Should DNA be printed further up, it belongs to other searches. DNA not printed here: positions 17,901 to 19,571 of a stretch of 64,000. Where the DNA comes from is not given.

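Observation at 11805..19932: Candidate undescribed branched-chain acyl-CoA pathway: MeaB + ICM-type mutase + methyltransferase + carboxyltransferase + split AtuA + small membrane protein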

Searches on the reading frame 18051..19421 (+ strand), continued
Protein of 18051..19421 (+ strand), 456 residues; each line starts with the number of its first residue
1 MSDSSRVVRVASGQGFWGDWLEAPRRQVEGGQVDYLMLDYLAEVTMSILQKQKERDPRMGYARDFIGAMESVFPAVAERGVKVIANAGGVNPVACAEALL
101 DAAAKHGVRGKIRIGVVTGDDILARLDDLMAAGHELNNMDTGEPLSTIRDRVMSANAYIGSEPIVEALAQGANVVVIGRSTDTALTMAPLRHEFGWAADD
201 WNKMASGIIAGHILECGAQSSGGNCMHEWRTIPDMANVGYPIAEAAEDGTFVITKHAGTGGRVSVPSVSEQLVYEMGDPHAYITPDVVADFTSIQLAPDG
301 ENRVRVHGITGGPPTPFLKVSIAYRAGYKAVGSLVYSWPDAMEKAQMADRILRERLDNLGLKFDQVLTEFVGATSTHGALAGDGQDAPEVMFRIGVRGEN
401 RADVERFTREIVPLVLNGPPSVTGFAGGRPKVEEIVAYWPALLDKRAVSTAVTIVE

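Call 46: list_cluster_members(proteins=[P0121, P0123, P0125, P0127, P0124, P0126, P0130, P0132, P0211, P0224])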
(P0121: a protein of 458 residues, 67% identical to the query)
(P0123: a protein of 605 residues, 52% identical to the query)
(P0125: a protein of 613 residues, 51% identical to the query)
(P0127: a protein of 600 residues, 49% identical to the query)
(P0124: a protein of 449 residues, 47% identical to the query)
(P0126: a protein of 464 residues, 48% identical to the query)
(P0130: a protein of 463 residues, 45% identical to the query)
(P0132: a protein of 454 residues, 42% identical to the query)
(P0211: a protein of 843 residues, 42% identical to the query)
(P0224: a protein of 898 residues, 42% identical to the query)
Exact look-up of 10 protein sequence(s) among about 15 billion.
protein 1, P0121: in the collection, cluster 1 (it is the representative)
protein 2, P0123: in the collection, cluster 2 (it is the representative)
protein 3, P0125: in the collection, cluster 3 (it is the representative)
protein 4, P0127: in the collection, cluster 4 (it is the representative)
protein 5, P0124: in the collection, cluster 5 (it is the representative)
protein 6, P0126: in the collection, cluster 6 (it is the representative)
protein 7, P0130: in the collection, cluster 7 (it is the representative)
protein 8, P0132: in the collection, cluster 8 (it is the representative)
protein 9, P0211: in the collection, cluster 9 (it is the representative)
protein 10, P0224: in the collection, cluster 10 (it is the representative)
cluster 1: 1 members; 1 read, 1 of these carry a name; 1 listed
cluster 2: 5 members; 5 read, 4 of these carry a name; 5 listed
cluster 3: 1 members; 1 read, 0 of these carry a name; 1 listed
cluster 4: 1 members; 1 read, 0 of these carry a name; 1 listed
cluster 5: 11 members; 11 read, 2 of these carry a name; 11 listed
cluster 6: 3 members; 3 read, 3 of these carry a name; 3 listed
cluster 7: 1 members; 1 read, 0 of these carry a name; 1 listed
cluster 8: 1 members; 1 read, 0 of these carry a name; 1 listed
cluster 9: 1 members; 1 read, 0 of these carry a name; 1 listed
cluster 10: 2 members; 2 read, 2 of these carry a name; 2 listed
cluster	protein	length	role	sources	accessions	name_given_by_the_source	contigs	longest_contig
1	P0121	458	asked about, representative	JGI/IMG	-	hypothetical protein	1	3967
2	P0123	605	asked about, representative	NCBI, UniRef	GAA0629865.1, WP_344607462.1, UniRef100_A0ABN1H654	DUF1446 domain-containing protein [Sporichthya brevicatena] | DUF1446 domain-containing protein n=1 Tax=Sporichthya brevicatena TaxID=171442 ...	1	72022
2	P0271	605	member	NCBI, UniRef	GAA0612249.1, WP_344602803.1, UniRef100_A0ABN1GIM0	DUF1446 domain-containing protein [Sporichthya brevicatena] | DUF1446 domain-containing protein n=1 Tax=Sporichthya brevicatena TaxID=171442 ...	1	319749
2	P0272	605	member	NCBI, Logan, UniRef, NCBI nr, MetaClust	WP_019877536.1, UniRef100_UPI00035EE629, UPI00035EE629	acyclic terpene utilization AtuA family protein [Sporichthya polymorpha] | acyclic terpene utilization AtuA family protein n=1 Tax=Sporichthya polymorpha ... | status=active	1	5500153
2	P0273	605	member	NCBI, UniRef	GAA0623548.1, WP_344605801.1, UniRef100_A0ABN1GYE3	DUF1446 domain-containing protein [Sporichthya brevicatena] | DUF1446 domain-containing protein n=1 Tax=Sporichthya brevicatena TaxID=171442 ...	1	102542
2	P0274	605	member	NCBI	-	-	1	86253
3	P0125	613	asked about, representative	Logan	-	-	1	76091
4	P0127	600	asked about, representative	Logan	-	-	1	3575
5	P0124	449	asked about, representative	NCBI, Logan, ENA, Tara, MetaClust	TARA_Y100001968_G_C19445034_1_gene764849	strand:+ start:9432 stop:10781 length:1350 start_codon:yes stop_codon:yes ... | TARA_124_MIX_0.45-0.8_C12298383_1_gene748603 NOG05011 ""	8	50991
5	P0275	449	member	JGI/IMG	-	hypothetical protein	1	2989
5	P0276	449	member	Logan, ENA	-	-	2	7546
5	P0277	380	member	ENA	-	-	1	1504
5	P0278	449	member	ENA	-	-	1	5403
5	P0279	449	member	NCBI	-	-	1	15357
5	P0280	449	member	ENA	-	-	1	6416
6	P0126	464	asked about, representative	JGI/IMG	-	hypothetical protein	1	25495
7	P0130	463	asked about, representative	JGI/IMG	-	-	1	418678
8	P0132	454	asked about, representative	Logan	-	-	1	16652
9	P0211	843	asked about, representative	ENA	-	-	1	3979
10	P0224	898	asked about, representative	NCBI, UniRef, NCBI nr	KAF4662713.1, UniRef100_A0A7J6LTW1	hypothetical protein FOZ61_002272 [Perkinsus olseni] | Uncharacterized protein n=1 Tax=Perkinsus olseni TaxID=32597 RepID=A0A7J6LTW1_PEROL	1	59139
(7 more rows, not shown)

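Call 68: predict_structure(alignment_id=A4)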
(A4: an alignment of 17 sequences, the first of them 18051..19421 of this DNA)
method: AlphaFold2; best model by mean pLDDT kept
length: 456 residues; sequences in the alignment: 17
mean_pLDDT: 49.8   pTM: 0.55
mean pLDDT of the five models: 49.8, 46.1, 45.3, 40.5, 35.3
residues with pLDDT >= 90: 0; 70-90: 83; 50-70: 136; < 50: 237
segments of 3 or more residues with pLDDT < 50: 1-4, 15-19, 41-55, 137-143, 152-157, 179-203, 213-239, 257-297, 307-339, 370-384, 412-456
pLDDT, mean of each block of 10 residues (from residue 1): 53 51 70 72 34 46 71 87 72 79 85 80 66 55 56 47 68 73 30 34 50 44 27 35 58 51 28 24 28 44 44 26 33 43 60 71 59 35 47 52 55 39 22 26 26 30
secondary structure, 60 per line:
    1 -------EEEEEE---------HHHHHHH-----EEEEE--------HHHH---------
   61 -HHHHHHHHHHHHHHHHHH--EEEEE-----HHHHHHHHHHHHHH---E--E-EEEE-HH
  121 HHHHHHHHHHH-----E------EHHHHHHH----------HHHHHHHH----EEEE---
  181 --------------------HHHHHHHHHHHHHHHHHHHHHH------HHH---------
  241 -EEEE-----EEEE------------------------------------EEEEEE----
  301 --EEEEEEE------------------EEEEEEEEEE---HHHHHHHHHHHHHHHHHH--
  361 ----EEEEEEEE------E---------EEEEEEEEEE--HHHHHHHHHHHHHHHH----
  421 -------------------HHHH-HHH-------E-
elements in order: E8-13 H23-29 E35-39 H48-51 H62-79 E82-86 H92-105 E114-117 H119-131 H145-151 H162-169 E174-177 H201-222 E242-245 E251-254 E291-296 E303-309 E328-337 H341-358 E365-372 E389-398 H401-416 H440-443

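Call 69: search_dna_similar(query=window:18051-19421:+, collection=plasmids, mode=protein, max_rows=30)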
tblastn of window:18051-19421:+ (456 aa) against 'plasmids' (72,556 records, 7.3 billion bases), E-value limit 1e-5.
Records with a match: 167; places in all: 199; records where one place covers at least 80% of the query: 161.
Best place of each record, by identity: <60% 167.
By first word of the organism name: Pseudosulfitobacter 21; Rhodococcus 10; Sulfitobacter 10; Roseomonas 10; Paraburkholderia 10; Sphingobium 9; Mycetohabitans 9; Cupriavidus 8; Novosphingobium 7; Azospirillum 5; and 42 more.
By predicted mobility (MOB-suite, as given by PLSDB): non-mobilizable 126; mobilizable 23; conjugative 18.
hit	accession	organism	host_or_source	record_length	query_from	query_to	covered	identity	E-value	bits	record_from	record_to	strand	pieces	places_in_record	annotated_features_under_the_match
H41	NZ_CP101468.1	Rhodococcus gordoniae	water,poultry farm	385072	2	456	100%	53.5%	2e-150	480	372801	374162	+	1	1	acyclic terpene utilization AtuA family protein | phosphate acyltransferase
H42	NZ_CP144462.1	Halalkalicoccus sp. FCH27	cell culture,Salt lake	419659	8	456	98%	46.6%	5e-122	398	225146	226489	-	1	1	acyclic terpene utilization AtuA family protein | hypothetical protein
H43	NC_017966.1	Tistrella mobilis KA081020-065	-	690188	4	454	99%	45.8%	2e-104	347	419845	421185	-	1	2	acyclic terpene utilization AtuA family protein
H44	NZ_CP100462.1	Salinigranum marinum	cell culture,Saline soil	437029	8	456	98%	44.8%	1e-114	377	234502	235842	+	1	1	acyclic terpene utilization AtuA family protein | hypothetical protein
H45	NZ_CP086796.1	Pseudosulfitobacter pseudonitzschiae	Thalassiosira tenera,The surface ...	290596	4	454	99%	42.6%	3e-80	325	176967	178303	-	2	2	none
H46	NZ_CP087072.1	Pseudosulfitobacter pseudonitzschiae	Mediolabrus comicus,The surface ...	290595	4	454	99%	42.6%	7e-80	324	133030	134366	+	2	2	none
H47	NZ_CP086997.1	Pseudosulfitobacter pseudonitzschiae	Skeletonema costatum,The surface ...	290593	4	454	99%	42.5%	4e-80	325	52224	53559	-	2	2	none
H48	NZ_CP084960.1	Sulfitobacter pontiacus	cell culture,Seawater from the North ...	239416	4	454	99%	42.5%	1e-95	322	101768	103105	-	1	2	acyclic terpene utilization AtuA family protein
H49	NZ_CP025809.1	Sulfitobacter sp. SK025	Marine surface water,North Sea (surface ...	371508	4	454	99%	42.5%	1e-95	322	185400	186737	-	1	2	acyclic terpene utilization AtuA family protein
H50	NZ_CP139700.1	Sulfitobacter pontiacus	Bacterial Culture,hydrothermal vent ...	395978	4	454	99%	42.5%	1e-95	322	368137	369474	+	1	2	acyclic terpene utilization AtuA family protein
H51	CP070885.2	Pseudosulfitobacter pseudonitzschiae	Skeletonema costatum,The surface ...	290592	4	454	99%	42.5%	4e-95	321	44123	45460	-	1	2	DUF1446 domain-containing protein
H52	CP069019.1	Pseudosulfitobacter pseudonitzschiae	Skeletonema menzelii,The surface ...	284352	4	454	99%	42.5%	5e-95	321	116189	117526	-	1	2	DUF1446 domain-containing protein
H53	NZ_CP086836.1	Pseudosulfitobacter pseudonitzschiae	Trieres chinensis,The surface seawater ...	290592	4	454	99%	42.5%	5e-95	321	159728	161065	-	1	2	acyclic terpene utilization AtuA family protein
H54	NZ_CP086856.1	Pseudosulfitobacter pseudonitzschiae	Skeletonema costatum,The surface ...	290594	4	454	99%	42.5%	5e-95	321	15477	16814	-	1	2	acyclic terpene utilization AtuA family protein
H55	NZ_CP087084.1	Pseudosulfitobacter pseudonitzschiae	Mediolabrus comicus,The surface ...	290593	4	454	99%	42.5%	5e-95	321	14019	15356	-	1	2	acyclic terpene utilization AtuA family protein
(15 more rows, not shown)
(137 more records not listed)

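Call 70: get_annotated_region(hit=H41, flank=9000)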
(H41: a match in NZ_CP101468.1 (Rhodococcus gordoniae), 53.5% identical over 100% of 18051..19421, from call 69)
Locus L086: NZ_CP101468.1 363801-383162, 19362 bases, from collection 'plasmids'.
description: Rhodococcus gordoniae strain DND3 plasmid pDND3A, complete sequence
organism: Rhodococcus gordoniae (NCBI taxid 223392)
taxonomy: Bacteria; Actinomycetota; Actinomycetes; Mycobacteriales; Nocardiaceae; Rhodococcus; Rhodococcus gordoniae
host: -; source: water,poultry farm; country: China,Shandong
typing (MOB-suite, as given by PLSDB): non-mobilizable
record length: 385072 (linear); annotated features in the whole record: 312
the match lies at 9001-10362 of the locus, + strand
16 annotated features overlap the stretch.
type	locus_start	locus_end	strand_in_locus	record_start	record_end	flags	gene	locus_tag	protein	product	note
CDS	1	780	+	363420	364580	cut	-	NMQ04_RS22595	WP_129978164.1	acyl-CoA dehydrogenase family protein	-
CDS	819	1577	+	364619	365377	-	-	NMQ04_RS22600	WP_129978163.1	3-hydroxyacyl-CoA dehydrogenase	-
CDS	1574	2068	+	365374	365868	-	-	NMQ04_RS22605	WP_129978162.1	MaoC/PaaZ C-terminal domain-containing protein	-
CDS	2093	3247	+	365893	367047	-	-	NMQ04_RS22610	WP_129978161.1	acetyl-CoA C-acetyltransferase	-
CDS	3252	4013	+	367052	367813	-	-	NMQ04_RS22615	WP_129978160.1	enoyl-CoA hydratase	-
CDS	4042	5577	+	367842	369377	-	-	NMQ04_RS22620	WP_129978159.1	long-chain-fatty-acid--CoA ligase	-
CDS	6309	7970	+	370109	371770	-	-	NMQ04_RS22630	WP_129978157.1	AMP-binding protein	-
CDS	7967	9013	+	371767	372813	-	-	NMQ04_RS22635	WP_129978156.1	phosphate acyltransferase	-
CDS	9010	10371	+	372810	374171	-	-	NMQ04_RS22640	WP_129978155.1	acyclic terpene utilization AtuA family protein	-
CDS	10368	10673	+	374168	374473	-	-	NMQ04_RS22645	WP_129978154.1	hypothetical protein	-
CDS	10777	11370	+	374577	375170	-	-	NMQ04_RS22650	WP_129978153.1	TetR family transcriptional regulator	-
CDS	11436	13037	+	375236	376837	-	-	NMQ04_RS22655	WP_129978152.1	carboxyl transferase domain-containing protein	-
CDS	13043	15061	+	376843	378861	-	-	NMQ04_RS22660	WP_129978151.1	biotin carboxylase N-terminal domain-containing protein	-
CDS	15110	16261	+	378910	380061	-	-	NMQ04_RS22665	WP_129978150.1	acyl-CoA dehydrogenase family protein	-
CDS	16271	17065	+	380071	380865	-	-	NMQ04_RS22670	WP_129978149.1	enoyl-CoA hydratase/isomerase family protein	-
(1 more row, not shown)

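Call 71: get_annotated_region(hit=H42, flank=8000)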
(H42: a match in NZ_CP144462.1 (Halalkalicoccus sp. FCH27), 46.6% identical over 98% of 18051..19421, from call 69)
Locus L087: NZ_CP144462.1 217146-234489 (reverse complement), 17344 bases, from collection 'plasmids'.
description: Halalkalicoccus sp. FCH27 plasmid unnamed1, complete sequence
organism: Halalkalicoccus sp. FCH27 (NCBI taxid 3117459)
taxonomy: Archaea; Euryarchaeota; Halobacteria; Halobacteriales; Halococcaceae; Halalkalicoccus; Halalkalicoccus sp. FCH27
host: -; source: cell culture,Salt lake; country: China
typing (MOB-suite, as given by PLSDB): non-mobilizable
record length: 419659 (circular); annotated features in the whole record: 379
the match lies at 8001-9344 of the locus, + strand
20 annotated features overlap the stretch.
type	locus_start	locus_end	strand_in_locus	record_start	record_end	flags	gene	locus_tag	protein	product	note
CDS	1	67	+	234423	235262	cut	-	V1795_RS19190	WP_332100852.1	DUF4399 domain-containing protein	-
CDS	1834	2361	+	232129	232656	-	-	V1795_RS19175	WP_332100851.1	hypothetical protein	-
CDS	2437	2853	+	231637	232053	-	-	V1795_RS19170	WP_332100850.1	hypothetical protein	-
CDS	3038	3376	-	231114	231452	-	-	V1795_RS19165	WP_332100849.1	hypothetical protein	-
CDS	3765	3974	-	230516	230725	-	-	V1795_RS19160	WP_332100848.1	hypothetical protein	-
CDS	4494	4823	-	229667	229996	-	-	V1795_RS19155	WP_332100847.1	hypothetical protein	-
CDS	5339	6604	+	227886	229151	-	-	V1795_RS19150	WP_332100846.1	dicarboxylate/amino acid:cation symporter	-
CDS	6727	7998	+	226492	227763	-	-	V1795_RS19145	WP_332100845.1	hydroxymethylglutaryl-CoA reductase, degradative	GO:0016054 - organic acid catabolic process [Evidence IEA]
CDS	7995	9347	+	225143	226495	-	-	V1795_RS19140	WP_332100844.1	acyclic terpene utilization AtuA family protein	-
CDS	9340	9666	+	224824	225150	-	-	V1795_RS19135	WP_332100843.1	hypothetical protein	-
CDS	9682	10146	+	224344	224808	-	-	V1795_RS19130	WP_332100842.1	hypothetical protein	-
CDS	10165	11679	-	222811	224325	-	-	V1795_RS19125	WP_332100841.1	sodium/proline symporter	-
CDS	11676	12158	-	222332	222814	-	-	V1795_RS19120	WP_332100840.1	hypothetical protein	-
CDS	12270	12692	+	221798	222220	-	-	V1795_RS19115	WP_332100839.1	DUF6884 domain-containing protein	-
CDS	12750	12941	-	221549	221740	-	-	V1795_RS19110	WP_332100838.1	hypothetical protein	-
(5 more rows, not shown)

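Call 72: get_annotated_region(hit=H43, flank=8000)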
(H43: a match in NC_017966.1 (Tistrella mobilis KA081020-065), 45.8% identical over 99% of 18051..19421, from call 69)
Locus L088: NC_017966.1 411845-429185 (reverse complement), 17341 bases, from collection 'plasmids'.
description: Tistrella mobilis KA081020-065 plasmid pTM2, complete sequence
organism: Tistrella mobilis KA081020-065 (NCBI taxid 1110502)
taxonomy: Bacteria; Pseudomonadota; Alphaproteobacteria; Geminicoccales; Geminicoccaceae; Tistrella; Tistrella mobilis; Tistrella mobilis KA081020-065
host: -; source: -; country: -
typing (MOB-suite, as given by PLSDB): non-mobilizable
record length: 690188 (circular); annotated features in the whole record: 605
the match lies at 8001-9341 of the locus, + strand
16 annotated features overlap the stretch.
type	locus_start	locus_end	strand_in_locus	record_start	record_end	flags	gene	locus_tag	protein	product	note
CDS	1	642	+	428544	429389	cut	-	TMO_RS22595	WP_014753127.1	enoyl-CoA hydratase-related protein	-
CDS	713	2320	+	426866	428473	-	-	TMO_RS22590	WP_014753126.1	AMP-binding protein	-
CDS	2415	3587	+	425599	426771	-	-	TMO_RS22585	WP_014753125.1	C4-dicarboxylate TRAP transporter substrate-binding protein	-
CDS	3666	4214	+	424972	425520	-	-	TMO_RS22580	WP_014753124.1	TRAP transporter small permease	GO:0015740 - C4-dicarboxylate transport [Evidence IEA]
CDS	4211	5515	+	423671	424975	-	-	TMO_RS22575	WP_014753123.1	TRAP transporter large permease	GO:0008643 - carbohydrate transport [Evidence IEA]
CDS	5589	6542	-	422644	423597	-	-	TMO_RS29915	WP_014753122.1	Putative HPr kinase/phosphorylase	-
CDS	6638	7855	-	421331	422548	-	-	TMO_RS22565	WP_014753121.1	acyl-CoA dehydrogenase family protein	-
CDS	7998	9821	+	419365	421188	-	-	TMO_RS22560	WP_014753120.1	acyclic terpene utilization AtuA family protein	-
CDS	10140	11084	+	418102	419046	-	-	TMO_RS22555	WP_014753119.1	diacylglycerol kinase family protein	-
CDS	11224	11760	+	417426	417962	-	-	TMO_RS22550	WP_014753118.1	sigma-70 family RNA polymerase sigma factor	GO:0006352 - DNA-templated transcription initiation [Evidence IEA]; GO:0006355 - regulation of DNA-templated ...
CDS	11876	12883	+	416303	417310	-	-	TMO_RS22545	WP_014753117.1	FecR domain-containing protein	-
CDS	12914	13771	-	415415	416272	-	-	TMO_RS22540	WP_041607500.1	LysR substrate-binding domain-containing protein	-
CDS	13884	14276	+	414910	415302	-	-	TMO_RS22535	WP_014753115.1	tautomerase family protein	-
CDS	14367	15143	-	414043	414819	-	-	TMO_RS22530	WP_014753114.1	aldolase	-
CDS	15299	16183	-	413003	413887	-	-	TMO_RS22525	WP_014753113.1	LysR family transcriptional regulator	GO:0006355 - regulation of DNA-templated transcription [Evidence IEA]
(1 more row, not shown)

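Call 73: get_annotated_region(hit=H44, flank=6000)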
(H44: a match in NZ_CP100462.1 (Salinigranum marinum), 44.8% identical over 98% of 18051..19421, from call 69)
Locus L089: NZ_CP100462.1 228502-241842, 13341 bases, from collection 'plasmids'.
description: Salinigranum marinum strain ZS-10 plasmid unnamed1, complete sequence
organism: Salinigranum marinum (NCBI taxid 1515595)
taxonomy: Archaea; Euryarchaeota; Halobacteria; Halobacteriales; Haloferacaceae; Salinigranum; Salinigranum marinum
host: -; source: cell culture,Saline soil; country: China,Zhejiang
typing (MOB-suite, as given by PLSDB): non-mobilizable
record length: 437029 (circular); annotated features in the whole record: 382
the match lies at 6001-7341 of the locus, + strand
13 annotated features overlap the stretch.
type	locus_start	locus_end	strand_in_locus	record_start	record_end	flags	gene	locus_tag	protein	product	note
CDS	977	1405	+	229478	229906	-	-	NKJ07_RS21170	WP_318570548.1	hypothetical protein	-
CDS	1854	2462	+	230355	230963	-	-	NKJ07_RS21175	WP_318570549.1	hypothetical protein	-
CDS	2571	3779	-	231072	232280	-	-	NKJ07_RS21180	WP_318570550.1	CBS domain-containing protein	-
CDS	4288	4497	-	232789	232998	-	-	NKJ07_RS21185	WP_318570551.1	hypothetical protein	-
CDS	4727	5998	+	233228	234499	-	-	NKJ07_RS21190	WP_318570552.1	hydroxymethylglutaryl-CoA reductase, degradative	GO:0016054 - organic acid catabolic process [Evidence IEA]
CDS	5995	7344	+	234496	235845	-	-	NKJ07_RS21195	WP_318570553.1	acyclic terpene utilization AtuA family protein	-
CDS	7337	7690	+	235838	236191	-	-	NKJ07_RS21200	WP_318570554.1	hypothetical protein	-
CDS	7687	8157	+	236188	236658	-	-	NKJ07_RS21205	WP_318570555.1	hypothetical protein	-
CDS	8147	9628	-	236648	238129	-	-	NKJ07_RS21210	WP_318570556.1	sodium/proline symporter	-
CDS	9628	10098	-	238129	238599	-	-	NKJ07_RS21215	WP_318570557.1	hypothetical protein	-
CDS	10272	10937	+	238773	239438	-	-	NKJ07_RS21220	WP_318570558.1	HD domain-containing protein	-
CDS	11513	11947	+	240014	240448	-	-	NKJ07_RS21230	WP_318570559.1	universal stress protein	-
CDS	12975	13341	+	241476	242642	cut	-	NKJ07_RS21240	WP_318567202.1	ISH3 family transposase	-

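Call 74: get_annotated_region(hit=H48, flank=8000)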
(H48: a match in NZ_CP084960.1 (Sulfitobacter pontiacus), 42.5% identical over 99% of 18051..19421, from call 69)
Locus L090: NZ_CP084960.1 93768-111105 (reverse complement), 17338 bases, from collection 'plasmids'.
description: Sulfitobacter pontiacus strain DSM 110277 plasmid pDSM110277_a, complete sequence
organism: Sulfitobacter pontiacus (NCBI taxid 60137)
taxonomy: Bacteria; Pseudomonadota; Alphaproteobacteria; Rhodobacterales; Roseobacteraceae; Sulfitobacter; Sulfitobacter pontiacus
host: -; source: cell culture,Seawater from the North Pacific Ocean incubated within a mesocosm experiment with diatom ...; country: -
typing (MOB-suite, as given by PLSDB): conjugative; relaxase MOBP; mating-pair formation MPF_T
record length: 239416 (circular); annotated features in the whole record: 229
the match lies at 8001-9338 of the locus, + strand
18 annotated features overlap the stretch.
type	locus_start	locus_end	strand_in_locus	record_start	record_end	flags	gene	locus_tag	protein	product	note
CDS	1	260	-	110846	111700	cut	-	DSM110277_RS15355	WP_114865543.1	NAD(P)H-binding protein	-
CDS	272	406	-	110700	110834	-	-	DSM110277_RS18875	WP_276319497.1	hypothetical protein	-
CDS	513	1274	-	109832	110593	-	-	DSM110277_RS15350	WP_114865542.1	glucose 1-dehydrogenase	-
CDS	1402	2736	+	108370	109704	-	-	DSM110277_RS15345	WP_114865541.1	TetR family transcriptional regulator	-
CDS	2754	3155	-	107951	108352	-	-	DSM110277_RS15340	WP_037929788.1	PaaI family thioesterase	-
CDS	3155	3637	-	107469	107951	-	-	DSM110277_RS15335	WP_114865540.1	PaaI family thioesterase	-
CDS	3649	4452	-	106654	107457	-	-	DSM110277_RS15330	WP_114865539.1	enoyl-CoA hydratase-related protein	-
CDS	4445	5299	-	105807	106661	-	-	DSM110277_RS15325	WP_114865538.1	SDR family oxidoreductase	-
CDS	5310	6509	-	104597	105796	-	-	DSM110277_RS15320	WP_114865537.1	acyl-CoA dehydrogenase family protein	-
CDS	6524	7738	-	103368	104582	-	-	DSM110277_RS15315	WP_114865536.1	acyl-CoA dehydrogenase family protein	-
CDS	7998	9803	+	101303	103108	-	-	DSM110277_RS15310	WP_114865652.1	acyclic terpene utilization AtuA family protein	-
CDS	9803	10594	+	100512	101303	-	-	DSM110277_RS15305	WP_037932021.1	ABC transporter ATP-binding protein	-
CDS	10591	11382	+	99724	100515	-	-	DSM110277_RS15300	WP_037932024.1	ABC transporter ATP-binding protein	-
CDS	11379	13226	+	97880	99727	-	-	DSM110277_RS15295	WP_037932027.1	AMP-binding protein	-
CDS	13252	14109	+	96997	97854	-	-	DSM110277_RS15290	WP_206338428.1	branched-chain amino acid ABC transporter permease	GO:0015803 - branched-chain amino acid transport [Evidence IEA]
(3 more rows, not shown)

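Call 79: search_protein_families(library=pfam, proteins=[L086:10368-10673:+, L087:9340-9666:+, L087:9682-10146:+])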
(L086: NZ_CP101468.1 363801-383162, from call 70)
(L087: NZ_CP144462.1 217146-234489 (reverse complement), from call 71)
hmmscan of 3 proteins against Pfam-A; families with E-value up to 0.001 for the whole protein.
L086:10368-10673:+ (101 aa): 1 family
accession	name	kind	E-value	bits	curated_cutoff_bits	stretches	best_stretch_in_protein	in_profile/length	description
PF23544.1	AtuA_ferredoxin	-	1.5e-31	109.5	27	1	1-99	1-112/113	AtuA ferredoxin-like domain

L087:9340-9666:+ (108 aa): 1 family
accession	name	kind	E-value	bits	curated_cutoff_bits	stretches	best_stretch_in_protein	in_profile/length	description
PF23544.1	AtuA_ferredoxin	-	1.2e-26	93.6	27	1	6-102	2-111/113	AtuA ferredoxin-like domain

L087:9682-10146:+ (154 aa): 0 families
